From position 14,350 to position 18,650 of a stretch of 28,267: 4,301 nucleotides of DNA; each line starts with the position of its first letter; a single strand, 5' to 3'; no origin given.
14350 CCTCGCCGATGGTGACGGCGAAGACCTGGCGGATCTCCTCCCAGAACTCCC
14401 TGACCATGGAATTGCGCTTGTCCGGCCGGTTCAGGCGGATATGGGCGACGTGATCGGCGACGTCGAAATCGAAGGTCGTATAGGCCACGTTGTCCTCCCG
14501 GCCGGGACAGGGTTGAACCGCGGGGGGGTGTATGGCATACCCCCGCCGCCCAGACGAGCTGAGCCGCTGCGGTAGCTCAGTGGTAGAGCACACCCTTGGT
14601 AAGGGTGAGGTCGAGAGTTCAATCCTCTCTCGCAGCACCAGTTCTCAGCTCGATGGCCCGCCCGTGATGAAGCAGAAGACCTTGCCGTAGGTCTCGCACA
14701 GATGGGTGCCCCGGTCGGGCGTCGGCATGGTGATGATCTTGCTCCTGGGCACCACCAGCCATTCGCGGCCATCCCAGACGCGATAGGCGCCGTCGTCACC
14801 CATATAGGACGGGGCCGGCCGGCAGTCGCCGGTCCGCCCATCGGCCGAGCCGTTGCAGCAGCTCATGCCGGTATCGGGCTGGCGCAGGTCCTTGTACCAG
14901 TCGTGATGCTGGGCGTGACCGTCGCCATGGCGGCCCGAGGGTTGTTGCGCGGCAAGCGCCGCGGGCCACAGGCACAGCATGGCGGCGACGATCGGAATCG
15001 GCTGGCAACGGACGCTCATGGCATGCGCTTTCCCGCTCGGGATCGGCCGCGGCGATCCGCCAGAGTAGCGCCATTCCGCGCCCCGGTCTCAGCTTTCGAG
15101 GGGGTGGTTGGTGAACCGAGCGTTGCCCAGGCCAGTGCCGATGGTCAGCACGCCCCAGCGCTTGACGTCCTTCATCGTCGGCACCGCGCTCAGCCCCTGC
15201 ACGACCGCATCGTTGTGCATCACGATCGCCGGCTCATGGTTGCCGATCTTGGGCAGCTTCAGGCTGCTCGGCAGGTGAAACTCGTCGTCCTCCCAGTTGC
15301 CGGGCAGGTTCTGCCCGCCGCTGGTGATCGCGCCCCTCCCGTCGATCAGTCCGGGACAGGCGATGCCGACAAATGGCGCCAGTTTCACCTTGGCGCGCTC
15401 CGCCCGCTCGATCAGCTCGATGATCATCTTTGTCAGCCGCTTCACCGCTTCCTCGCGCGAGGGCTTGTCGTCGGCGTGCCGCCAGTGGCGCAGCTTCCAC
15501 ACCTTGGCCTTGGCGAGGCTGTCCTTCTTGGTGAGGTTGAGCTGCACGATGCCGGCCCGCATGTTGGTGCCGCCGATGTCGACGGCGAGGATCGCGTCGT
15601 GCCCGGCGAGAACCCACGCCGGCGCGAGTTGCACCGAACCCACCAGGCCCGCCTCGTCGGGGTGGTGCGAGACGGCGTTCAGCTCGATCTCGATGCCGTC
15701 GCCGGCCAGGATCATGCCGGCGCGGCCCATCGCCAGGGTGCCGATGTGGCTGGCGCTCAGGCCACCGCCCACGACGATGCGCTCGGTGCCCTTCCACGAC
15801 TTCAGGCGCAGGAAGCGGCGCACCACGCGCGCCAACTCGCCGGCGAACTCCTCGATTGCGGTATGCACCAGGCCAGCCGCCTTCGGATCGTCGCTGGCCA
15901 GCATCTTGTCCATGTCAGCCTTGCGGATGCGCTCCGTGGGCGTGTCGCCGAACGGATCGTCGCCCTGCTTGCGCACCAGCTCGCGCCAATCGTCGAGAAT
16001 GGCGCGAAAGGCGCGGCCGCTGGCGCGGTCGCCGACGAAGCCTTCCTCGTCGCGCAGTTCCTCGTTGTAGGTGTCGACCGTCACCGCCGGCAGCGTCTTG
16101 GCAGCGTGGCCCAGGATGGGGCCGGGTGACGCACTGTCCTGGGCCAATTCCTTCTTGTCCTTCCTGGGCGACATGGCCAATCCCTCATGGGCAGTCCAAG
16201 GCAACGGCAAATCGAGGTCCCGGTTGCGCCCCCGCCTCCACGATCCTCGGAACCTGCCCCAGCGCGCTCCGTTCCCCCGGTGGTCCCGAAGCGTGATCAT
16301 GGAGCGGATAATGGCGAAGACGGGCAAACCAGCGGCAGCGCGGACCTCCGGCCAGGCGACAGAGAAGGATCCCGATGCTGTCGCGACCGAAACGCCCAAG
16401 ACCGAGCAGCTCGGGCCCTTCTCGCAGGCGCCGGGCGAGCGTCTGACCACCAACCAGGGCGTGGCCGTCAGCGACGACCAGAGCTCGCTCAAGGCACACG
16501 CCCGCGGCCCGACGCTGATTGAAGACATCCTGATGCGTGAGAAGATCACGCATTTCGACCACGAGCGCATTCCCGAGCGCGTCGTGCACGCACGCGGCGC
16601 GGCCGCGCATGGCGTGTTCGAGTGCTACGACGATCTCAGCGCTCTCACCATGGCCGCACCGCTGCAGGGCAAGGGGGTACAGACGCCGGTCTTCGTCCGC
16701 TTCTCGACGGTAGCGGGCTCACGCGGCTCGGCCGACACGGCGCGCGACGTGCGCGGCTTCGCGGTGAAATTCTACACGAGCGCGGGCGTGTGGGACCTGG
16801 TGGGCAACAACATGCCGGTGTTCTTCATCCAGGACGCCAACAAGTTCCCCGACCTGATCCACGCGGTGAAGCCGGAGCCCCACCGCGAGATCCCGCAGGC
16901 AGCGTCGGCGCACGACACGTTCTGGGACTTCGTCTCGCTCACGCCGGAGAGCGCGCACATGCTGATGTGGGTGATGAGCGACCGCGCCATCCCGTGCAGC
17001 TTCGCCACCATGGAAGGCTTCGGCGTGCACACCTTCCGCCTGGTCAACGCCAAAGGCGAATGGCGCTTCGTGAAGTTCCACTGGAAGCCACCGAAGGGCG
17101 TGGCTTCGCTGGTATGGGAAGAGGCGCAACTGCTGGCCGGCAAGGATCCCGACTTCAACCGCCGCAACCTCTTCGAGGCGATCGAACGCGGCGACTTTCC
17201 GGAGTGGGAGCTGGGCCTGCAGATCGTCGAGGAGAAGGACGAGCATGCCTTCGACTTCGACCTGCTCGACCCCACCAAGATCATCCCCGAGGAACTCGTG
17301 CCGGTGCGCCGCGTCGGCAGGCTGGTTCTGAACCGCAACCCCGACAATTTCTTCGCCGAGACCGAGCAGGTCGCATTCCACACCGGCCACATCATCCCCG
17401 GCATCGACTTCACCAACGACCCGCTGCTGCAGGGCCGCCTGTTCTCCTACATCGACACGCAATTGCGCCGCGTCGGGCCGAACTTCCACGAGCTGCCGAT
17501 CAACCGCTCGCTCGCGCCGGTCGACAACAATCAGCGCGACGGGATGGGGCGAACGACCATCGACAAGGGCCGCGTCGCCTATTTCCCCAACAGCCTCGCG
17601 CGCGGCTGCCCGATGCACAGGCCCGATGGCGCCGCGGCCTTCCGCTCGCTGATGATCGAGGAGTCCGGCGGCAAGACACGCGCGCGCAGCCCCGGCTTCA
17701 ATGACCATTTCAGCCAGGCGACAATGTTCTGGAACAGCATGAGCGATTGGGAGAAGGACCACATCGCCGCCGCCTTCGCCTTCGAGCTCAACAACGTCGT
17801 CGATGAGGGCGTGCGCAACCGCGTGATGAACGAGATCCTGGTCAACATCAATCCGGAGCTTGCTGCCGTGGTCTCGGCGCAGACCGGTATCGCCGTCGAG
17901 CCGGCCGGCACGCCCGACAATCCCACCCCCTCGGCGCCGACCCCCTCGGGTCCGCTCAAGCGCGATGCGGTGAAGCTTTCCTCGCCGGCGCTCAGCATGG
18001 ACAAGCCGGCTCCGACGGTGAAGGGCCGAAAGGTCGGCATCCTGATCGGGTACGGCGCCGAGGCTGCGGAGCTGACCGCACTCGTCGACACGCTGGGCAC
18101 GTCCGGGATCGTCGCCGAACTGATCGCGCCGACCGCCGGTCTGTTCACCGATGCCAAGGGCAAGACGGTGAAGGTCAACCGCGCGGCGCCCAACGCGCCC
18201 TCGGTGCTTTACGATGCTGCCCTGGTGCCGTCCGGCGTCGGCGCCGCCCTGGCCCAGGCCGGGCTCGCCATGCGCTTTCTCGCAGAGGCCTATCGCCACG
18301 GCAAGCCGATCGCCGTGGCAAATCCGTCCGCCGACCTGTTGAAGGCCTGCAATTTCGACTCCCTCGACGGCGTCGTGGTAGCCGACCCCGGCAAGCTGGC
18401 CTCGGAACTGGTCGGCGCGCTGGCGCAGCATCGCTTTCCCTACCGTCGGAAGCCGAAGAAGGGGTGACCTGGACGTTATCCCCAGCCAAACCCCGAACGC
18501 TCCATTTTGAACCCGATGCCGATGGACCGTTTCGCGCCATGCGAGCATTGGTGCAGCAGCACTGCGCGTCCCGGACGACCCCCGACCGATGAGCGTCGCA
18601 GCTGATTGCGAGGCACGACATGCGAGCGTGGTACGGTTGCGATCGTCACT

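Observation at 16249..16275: One 27-bp palindrome that reads as a general-stress sigma promoter in both directions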

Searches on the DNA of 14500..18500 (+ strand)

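Call 11: search_dna_similar(query=window:14500-18500:+, collection=plasmids, mode=near)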
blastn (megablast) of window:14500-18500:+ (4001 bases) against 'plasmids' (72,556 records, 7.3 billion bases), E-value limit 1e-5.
Records with a match: 51; places in all: 53; records where one place covers at least 80% of the query: 0.
Best place of each record, by identity: 95-99% 1; 90-95% 6; 60-80% 44.
By first word of the organism name: Sinorhizobium 9; Paracoccus 5; Pseudochrobactrum 4; Sphingomonas 3; Agrobacterium 3; Comamonas 2; Variovorax 2; Burkholderia 2; Aminobacter 2; Rhizobium 2; and 13 more.
By predicted mobility (MOB-suite, as given by PLSDB): non-mobilizable 35; conjugative 12; mobilizable 4.
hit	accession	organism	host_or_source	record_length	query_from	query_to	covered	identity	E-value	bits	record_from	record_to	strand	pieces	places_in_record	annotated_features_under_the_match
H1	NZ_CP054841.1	Comamonas antarctica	whole organism,R2A medium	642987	1933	3047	28%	78.0%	0e+0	676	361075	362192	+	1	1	catalase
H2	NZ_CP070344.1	Variovorax sp. PDNC026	cell culture,Plastic debris in ...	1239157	1950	3047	27%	79.1%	0e+0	739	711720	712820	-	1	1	none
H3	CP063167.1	Variovorax paradoxus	-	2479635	1944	3047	28%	78.0%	0e+0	673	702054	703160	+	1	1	catalase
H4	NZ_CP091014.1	Burkholderia cenocepacia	-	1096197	1935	3042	28%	77.7%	0e+0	652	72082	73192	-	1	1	none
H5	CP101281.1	Burkholderia sp. FXe9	bacteria,soil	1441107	1949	3047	27%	78.0%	0e+0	664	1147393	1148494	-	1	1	katE: catalase HPII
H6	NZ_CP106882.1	Comamonas endophytica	Indosasa shibataeoides,cell culture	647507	1944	3043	27%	77.8%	0e+0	654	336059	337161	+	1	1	catalase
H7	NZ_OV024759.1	Deinococcus radiodurans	-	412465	1967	3092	28%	74.8%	8e-134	486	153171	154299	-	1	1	catalase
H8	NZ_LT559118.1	Nonomuraea gerenzanensis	-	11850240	1945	3043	27%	76.7%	2e-165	592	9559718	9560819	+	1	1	none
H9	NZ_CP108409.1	Kitasatospora sp. NBC_01300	-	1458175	1947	3043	27%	76.2%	1e-152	549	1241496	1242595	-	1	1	record has no annotation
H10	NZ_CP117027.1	Sphingomonas hankookensis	Pure isolate,Tap water (bathroom)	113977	1944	3004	27%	75.6%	5e-136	494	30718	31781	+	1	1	catalase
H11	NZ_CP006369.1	Aureimonas sp. AU20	-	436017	1941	3006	27%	74.9%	2e-124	455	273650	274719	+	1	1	catalase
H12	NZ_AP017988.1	Aminobacter sp. SS-2016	Lotus japoicus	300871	1937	3008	27%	74.0%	1e-107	399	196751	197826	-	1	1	catalase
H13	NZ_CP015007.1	Aminobacter aminovorans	cell culture,soil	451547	1937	3008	27%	73.9%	2e-104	388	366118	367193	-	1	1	none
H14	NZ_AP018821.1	Sphingomonas bisphenolicum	-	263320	1923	2962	26%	73.1%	5e-91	344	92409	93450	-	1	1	catalase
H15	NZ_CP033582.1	Streptomyces sp. ADI95-16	-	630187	2035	3047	25%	74.9%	1e-117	433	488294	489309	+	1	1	catalase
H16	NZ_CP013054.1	Sinorhizobium americanum CCGM7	Phaseolus vulgaris,root nodules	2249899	2004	3004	25%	74.9%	2e-114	422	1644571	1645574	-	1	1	none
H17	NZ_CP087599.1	Paracoccus sp. MA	cell culture,soil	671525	2004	2962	24%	77.8%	8e-159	569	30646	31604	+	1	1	catalase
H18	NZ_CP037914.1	Sphingomonas sp. AAP5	water column of an alpine lake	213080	1945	2959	25%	73.1%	2e-86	329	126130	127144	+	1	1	catalase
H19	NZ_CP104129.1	Sinorhizobium sp. M103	Phaseolus vulgaris,cell ...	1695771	2004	3008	25%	73.4%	2e-90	342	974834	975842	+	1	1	none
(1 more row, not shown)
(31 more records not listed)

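Call 45: get_annotated_region(hit=H16, flank=1500)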
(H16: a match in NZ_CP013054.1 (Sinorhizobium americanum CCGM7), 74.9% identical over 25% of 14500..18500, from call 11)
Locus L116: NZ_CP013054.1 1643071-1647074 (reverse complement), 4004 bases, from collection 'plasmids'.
description: Sinorhizobium americanum CCGM7 plasmid C, complete sequence
organism: Sinorhizobium americanum CCGM7 (NCBI taxid 1408224)
taxonomy: Bacteria; Pseudomonadota; Alphaproteobacteria; Hyphomicrobiales; Rhizobiaceae; Sinorhizobium; Sinorhizobium americanum; Sinorhizobium americanum CCGM7
host: -; source: Phaseolus vulgaris,root nodules; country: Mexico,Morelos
typing (MOB-suite, as given by PLSDB): non-mobilizable; mating-pair formation MPF_T
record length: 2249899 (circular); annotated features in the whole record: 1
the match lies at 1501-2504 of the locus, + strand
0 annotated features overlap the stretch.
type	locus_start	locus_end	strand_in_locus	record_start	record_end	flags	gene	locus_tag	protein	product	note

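Call 46: get_annotated_region(hit=H10, flank=1500)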
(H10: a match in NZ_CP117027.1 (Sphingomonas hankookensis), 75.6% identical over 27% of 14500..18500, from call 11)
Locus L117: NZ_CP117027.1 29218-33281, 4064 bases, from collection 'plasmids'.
description: Sphingomonas hankookensis strain SZ.B2R2 plasmid pSZ.B2R2_2, complete sequence
organism: Sphingomonas hankookensis (NCBI taxid 563996)
taxonomy: Bacteria; Pseudomonadota; Alphaproteobacteria; Sphingomonadales; Sphingomonadaceae; Sphingomonas; Sphingomonas hankookensis
host: -; source: Pure isolate,Tap water (bathroom); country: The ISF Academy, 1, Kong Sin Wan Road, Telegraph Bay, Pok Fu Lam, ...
typing (MOB-suite, as given by PLSDB): non-mobilizable; replicon rep_cluster_1131
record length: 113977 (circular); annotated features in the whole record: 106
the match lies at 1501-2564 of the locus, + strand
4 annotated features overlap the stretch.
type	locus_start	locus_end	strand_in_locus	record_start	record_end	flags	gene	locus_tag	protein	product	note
CDS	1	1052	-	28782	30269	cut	-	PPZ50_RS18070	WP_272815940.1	SulP family inorganic anion transporter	-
CDS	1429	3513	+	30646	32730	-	-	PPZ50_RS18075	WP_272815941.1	catalase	-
CDS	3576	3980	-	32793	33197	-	-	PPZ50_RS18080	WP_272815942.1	hypothetical protein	-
CDS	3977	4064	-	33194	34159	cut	-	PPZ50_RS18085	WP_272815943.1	hypothetical protein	-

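Call 47: get_annotated_region(hit=H11, flank=1500)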
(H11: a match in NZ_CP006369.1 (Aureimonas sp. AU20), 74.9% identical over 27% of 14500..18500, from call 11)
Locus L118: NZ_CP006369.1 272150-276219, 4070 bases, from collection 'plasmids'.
description: Aureimonas sp. AU20 plasmid pAU20b, complete sequence
organism: Aureimonas sp. AU20 (NCBI taxid 1349819)
taxonomy: Bacteria; Pseudomonadota; Alphaproteobacteria; Hyphomicrobiales; Aurantimonadaceae; Aureimonas; Aureimonas sp. AU20
host: -; source: -; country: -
typing (MOB-suite, as given by PLSDB): non-mobilizable
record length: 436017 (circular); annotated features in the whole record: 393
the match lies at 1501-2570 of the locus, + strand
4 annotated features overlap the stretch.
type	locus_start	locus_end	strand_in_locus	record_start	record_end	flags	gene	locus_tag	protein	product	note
CDS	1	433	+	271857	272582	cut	-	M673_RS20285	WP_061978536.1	DeoR/GlpR family DNA-binding transcription regulator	-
CDS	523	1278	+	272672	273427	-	-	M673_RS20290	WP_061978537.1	lytic transglycosylase domain-containing protein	-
CDS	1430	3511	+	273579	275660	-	-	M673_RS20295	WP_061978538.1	catalase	-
CDS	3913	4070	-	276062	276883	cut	-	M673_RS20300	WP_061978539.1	inositol monophosphatase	-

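Call 48: get_annotated_region(hit=H12, flank=1500)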
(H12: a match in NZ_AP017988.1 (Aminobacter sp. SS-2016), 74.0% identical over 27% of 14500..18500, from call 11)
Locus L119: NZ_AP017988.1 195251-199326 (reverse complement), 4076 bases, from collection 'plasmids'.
description: Aminobacter sp. SS-2016 strain Y103A plasmid pANY103b, complete sequence
organism: Aminobacter sp. SS-2016 (NCBI taxid 1870862)
taxonomy: Bacteria; Pseudomonadota; Alphaproteobacteria; Hyphomicrobiales; Phyllobacteriaceae; Aminobacter; Aminobacter sp. SS-2016
host: -; source: Lotus japoicus; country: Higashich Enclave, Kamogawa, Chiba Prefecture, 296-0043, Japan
typing (MOB-suite, as given by PLSDB): non-mobilizable; mating-pair formation MPF_T
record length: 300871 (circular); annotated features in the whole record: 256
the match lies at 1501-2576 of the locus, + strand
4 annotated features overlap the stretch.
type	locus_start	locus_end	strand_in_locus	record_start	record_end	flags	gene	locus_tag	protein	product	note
CDS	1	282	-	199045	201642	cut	ligD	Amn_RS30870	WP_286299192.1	DNA ligase D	GO:0006303 - double-strand break repair via nonhomologous end joining [Evidence IEA]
CDS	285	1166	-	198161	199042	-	-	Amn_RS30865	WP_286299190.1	Ku protein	GO:0006303 - double-strand break repair via nonhomologous end joining [Evidence IEA]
CDS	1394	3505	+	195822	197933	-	-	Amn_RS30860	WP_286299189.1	catalase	-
CDS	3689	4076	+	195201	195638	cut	-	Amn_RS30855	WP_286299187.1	hypothetical protein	-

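Call 49: get_annotated_region(hit=H14, flank=1500)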
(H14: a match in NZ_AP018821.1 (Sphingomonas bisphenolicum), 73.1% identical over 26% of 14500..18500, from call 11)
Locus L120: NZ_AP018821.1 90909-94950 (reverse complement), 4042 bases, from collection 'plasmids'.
description: Sphingomonas bisphenolicum strain AO1 plasmid pBAR3, complete sequence
organism: Sphingomonas bisphenolicum (NCBI taxid 296544)
taxonomy: Bacteria; Pseudomonadota; Alphaproteobacteria; Sphingomonadales; Sphingomonadaceae; Sphingomonas; Sphingomonas bisphenolicum
host: -; source: -; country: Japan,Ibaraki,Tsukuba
typing (MOB-suite, as given by PLSDB): conjugative; replicon rep_cluster_728; relaxase MOBF; mating-pair formation MPF_F
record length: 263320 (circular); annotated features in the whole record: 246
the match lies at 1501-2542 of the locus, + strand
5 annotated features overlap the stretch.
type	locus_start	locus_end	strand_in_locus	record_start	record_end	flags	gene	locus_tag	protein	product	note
CDS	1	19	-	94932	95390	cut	-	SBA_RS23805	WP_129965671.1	DUF736 domain-containing protein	-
CDS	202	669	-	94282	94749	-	-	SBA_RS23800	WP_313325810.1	hypothetical protein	-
CDS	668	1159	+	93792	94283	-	-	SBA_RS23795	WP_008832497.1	Dps family protein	-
CDS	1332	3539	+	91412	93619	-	-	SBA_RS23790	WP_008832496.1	catalase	-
CDS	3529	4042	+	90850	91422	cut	-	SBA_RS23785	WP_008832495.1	ankyrin repeat domain-containing protein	-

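Call 50: get_annotated_region(hit=H17, flank=1500)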
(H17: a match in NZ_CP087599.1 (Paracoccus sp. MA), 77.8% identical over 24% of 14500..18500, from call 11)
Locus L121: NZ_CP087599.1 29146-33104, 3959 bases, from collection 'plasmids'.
description: Paracoccus sp. MA plasmid unnamed, complete sequence
organism: Paracoccus sp. MA (NCBI taxid 2895796)
taxonomy: Bacteria; Pseudomonadota; Alphaproteobacteria; Rhodobacterales; Paracoccaceae; Paracoccus; Paracoccus sp. MA
host: -; source: cell culture,soil; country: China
typing (MOB-suite, as given by PLSDB): non-mobilizable; replicon rep_cluster_560,rep_cluster_969
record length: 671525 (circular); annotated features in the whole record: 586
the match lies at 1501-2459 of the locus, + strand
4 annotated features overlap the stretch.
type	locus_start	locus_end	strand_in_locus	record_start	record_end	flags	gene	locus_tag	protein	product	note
CDS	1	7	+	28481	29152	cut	-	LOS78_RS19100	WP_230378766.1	3-oxoacid CoA-transferase subunit B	-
CDS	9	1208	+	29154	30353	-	pcaF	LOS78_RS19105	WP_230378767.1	3-oxoadipyl-CoA thiolase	GO:0019619 - 3,4-dihydroxybenzoate catabolic process [Evidence IEA]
CDS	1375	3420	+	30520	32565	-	-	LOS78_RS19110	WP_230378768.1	catalase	-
CDS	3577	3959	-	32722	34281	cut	-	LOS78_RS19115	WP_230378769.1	BCCT family transporter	GO:0071705 - nitrogen compound transport [Evidence IEA]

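Call 51: get_annotated_region(hit=H18, flank=1500)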
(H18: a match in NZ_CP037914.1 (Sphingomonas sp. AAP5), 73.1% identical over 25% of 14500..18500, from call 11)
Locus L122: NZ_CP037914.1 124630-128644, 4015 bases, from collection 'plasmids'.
description: Sphingomonas sp. AAP5 plasmid p213, complete sequence
organism: Sphingomonas sp. AAP5 (NCBI taxid 1523415)
taxonomy: Bacteria; Pseudomonadota; Alphaproteobacteria; Sphingomonadales; Sphingomonadaceae; Sphingomonas; Sphingomonas sp. AAP5
host: -; source: water column of an alpine lake; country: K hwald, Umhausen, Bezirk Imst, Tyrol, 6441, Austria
typing (MOB-suite, as given by PLSDB): mobilizable; relaxase MOBF,MOBP
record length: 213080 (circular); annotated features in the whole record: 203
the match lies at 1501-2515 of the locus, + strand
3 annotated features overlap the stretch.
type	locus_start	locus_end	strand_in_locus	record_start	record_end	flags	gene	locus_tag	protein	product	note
CDS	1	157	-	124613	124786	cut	-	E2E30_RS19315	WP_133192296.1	DUF465 domain-containing protein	-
CDS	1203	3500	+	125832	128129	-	-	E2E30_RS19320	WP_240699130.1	catalase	-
CDS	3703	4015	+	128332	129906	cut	-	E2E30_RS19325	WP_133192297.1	Na+/H+ antiporter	GO:1902600 - proton transmembrane transport [Evidence IEA]; GO:0006885 - regulation of pH [Evidence IEA]; GO:0006814 - ...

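Call 52: get_annotated_region(hit=H19, flank=1500)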
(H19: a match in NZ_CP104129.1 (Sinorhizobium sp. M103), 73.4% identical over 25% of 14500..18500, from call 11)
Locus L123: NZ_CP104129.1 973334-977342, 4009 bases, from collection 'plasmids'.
description: Sinorhizobium sp. M103 plasmid pM103c, complete sequence
organism: Sinorhizobium sp. M103 (NCBI taxid 2976821)
taxonomy: Bacteria; Pseudomonadota; Alphaproteobacteria; Hyphomicrobiales; Rhizobiaceae; Sinorhizobium; Sinorhizobium sp. M103
host: -; source: Phaseolus vulgaris,cell culture,Phaseolus vulgaris nodule,nodule from plant grown in inoculum free soil; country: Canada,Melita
typing (MOB-suite, as given by PLSDB): non-mobilizable
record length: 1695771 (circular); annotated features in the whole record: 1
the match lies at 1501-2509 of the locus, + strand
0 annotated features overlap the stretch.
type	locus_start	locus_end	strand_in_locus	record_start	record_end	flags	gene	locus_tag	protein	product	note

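Call 69: search_rna_families(source=window, start=16100, end=16400, threshold=evalue, max_evalue=1)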
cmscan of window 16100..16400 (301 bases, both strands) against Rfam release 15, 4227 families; matches with E-value up to 1: 0.
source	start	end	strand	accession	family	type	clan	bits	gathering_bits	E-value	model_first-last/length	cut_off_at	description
